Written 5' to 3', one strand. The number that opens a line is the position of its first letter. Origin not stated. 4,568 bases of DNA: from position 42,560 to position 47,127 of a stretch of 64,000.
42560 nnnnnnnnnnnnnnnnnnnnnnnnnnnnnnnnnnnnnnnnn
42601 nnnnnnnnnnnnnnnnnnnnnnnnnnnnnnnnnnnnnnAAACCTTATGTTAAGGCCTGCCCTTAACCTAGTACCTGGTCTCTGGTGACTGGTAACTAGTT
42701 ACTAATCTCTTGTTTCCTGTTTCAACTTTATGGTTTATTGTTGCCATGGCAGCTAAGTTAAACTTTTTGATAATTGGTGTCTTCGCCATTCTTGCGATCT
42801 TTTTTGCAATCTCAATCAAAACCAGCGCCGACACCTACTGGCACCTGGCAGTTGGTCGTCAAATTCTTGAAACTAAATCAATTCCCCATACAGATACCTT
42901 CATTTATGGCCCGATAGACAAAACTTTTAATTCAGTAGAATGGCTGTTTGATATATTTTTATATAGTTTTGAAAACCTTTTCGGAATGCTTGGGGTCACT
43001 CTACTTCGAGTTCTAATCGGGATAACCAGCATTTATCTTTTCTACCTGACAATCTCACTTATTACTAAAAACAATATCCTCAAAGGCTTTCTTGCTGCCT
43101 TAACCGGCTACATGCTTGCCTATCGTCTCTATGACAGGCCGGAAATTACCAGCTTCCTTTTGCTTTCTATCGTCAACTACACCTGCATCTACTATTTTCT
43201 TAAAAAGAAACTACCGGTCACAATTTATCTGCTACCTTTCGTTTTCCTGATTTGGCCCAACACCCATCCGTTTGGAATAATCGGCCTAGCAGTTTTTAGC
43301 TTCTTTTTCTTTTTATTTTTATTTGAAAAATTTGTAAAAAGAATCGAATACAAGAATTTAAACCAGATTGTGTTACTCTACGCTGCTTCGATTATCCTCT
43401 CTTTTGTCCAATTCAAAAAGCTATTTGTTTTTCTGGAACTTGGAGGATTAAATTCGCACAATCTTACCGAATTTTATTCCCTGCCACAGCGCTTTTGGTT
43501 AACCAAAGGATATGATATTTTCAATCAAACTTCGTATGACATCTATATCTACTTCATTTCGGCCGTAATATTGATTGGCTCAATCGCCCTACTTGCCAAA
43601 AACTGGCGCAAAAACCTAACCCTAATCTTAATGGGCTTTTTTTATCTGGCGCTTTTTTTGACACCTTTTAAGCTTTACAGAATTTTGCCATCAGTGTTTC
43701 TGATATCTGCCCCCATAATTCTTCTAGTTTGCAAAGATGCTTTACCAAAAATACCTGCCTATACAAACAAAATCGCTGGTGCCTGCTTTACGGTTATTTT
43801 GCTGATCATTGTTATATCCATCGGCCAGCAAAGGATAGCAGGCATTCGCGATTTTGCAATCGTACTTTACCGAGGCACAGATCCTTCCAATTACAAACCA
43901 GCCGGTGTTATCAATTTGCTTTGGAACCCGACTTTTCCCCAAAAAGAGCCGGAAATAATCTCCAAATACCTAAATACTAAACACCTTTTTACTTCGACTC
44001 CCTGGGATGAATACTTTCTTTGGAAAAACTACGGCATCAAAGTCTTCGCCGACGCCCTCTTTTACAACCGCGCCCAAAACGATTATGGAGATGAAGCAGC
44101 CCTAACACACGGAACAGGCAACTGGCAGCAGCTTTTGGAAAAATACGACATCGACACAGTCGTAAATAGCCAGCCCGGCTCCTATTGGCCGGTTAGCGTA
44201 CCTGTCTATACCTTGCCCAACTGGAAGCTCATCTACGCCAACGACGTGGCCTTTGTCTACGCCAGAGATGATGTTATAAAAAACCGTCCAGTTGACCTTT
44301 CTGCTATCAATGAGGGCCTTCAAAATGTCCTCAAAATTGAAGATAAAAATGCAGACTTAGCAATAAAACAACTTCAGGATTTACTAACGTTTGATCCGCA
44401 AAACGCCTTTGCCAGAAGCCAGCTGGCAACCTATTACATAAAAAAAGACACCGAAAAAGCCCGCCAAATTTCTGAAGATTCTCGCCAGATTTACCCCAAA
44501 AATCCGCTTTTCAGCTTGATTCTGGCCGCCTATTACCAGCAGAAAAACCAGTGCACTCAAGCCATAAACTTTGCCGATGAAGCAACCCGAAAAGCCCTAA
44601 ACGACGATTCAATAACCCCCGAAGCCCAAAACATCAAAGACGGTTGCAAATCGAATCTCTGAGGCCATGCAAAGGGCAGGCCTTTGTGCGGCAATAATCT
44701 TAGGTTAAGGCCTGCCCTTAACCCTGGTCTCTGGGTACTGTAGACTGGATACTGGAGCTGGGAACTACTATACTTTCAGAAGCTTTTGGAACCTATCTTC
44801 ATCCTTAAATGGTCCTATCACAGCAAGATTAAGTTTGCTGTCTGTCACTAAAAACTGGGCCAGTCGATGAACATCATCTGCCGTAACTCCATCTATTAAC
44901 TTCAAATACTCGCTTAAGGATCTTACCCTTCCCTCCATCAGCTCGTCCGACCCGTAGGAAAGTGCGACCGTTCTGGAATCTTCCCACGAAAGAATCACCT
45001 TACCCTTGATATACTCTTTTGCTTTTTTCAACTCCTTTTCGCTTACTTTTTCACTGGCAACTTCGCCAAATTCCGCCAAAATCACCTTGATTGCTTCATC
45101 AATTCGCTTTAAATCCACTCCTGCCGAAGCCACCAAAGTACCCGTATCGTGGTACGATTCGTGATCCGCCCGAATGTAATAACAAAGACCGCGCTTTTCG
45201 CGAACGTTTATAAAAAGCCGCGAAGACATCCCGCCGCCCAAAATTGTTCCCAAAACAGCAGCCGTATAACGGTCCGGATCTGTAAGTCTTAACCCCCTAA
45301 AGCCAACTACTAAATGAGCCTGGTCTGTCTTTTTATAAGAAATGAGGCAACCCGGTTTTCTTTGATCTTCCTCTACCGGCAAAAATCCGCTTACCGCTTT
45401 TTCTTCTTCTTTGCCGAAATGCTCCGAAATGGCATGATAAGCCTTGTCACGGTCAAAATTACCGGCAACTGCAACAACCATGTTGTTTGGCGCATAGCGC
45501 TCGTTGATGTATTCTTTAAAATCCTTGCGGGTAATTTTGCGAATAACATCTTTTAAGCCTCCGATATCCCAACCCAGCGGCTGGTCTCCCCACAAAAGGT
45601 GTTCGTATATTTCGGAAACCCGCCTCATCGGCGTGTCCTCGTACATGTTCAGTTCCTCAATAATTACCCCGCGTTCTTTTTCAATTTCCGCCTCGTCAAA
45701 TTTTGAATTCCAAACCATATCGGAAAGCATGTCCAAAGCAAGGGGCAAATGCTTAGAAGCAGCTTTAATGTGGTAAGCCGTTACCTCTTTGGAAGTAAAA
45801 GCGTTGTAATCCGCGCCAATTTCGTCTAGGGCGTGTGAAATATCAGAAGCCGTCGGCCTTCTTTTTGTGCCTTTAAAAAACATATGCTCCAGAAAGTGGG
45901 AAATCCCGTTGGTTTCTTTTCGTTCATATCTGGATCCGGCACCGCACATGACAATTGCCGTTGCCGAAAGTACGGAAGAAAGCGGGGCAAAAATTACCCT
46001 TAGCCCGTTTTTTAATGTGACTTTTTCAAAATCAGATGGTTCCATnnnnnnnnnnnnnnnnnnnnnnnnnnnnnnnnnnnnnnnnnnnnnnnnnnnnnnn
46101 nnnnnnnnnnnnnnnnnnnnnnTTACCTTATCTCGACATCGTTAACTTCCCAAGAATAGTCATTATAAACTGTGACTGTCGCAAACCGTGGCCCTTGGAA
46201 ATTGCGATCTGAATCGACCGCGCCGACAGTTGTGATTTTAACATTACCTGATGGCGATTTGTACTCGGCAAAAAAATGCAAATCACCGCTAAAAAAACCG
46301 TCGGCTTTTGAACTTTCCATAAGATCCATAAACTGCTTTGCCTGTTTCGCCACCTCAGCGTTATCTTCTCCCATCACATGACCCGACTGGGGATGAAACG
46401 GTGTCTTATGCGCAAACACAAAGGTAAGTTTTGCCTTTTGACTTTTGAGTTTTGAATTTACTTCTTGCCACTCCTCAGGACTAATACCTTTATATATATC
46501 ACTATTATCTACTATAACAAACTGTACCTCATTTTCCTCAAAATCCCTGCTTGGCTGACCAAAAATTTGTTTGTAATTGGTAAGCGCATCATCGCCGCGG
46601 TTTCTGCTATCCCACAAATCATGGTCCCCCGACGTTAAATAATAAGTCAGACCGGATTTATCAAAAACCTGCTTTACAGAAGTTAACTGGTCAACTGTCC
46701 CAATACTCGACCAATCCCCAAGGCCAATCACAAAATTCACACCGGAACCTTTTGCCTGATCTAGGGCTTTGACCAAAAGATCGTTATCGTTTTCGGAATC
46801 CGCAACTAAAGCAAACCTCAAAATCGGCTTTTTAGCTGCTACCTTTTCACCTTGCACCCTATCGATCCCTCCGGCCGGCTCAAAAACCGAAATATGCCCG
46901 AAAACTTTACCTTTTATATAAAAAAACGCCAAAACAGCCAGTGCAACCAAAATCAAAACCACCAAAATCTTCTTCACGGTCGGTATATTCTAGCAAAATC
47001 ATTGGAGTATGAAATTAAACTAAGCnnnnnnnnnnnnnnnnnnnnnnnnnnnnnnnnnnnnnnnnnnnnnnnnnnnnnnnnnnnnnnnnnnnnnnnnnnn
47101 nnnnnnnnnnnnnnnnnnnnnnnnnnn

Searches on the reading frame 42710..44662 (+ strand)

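Call 13: search_protein_families(library=pfam, proteins=[window:42710-44662:+], max_evalue=0.001)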
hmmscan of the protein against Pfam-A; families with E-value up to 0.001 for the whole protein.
window:42710-44662:+ (650 aa): 1 family
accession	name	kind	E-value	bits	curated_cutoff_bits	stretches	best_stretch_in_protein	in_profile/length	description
PF14559.12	TPR_19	-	0.00062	20.5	25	0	579-632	5-58/68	Tetratricopeptide repeat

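Call 46: search_protein_families(library=pfam, proteins=[window:42710-44662:+], max_evalue=0.01)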
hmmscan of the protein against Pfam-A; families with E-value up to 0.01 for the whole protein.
window:42710-44662:+ (650 aa): 1 family
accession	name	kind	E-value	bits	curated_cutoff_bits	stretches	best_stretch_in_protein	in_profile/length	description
PF14559.12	TPR_19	-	0.00062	20.5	25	0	579-632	5-58/68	Tetratricopeptide repeat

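Call 57: search_protein_families(library=ncbifam, proteins=[window:42710-44662:+], max_evalue=0.1)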
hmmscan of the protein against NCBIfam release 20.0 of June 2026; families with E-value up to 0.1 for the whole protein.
window:42710-44662:+ (650 aa): 3 families
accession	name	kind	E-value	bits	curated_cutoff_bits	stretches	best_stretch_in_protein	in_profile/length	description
TIGR02917.1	PEP_TPR_lipo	equivalog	5.6e-06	24.5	312.2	1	542-629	509-833/899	XrtA/PEP-CTERM system TPR-repeat protein PrsT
NF052400.1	M48_BAM_BepA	equivalog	0.011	14.6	570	1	539-630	314-406/483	beta-barrel assembly-enhancing protease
TIGR02521.1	type_IV_pilW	equivalog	0.014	14.9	154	1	565-625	29-91/234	type IV pilus biogenesis/stability protein PilW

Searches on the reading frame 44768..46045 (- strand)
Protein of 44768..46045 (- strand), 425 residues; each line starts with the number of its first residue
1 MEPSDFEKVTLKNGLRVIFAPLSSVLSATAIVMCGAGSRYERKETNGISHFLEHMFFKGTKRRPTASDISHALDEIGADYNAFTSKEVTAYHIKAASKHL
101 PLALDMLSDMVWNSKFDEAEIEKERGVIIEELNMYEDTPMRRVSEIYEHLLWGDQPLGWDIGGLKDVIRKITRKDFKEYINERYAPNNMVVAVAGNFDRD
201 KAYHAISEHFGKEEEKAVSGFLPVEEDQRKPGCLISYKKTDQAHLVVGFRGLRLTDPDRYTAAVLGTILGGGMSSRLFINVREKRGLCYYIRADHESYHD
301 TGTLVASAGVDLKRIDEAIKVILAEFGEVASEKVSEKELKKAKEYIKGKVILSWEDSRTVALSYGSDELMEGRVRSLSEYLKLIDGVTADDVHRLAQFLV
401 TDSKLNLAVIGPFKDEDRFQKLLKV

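Call 13: search_protein_families(library=pfam, proteins=[window:44768-46045:-], max_evalue=0.001)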
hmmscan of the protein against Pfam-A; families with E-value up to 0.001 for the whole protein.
window:44768-46045:- (425 aa): 2 families
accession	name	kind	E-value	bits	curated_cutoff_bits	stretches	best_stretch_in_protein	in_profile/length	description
PF05193.26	Peptidase_M16_C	-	2.3e-42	145.3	23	1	170-344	1-179/181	Peptidase M16 inactive domain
PF00675.25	Peptidase_M16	-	7.4e-37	127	22.3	1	27-157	12-141/149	Insulinase (Peptidase family M16)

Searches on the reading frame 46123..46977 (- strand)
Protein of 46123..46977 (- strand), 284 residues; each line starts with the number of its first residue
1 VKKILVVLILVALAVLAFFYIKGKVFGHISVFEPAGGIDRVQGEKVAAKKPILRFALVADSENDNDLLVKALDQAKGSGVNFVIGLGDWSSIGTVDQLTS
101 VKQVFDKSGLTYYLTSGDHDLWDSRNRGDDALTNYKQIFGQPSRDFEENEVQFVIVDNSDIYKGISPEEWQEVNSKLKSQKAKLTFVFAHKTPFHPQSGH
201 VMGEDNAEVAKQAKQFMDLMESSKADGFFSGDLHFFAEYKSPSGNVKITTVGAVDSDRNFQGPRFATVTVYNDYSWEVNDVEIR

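Call 13: search_protein_families(library=pfam, proteins=[window:46123-46977:-], max_evalue=0.001)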
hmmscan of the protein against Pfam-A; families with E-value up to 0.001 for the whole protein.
window:46123-46977:- (284 aa): 2 families
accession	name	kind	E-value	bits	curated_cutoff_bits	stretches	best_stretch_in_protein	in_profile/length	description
PF00149.33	Metallophos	-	1.1e-06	29.7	21.5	1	54-234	2-189/191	Calcineurin-like phosphoesterase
PF12850.12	Metallophos_2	-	0.00029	21.3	27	1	54-271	2-152/154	Calcineurin-like phosphoesterase superfamily domain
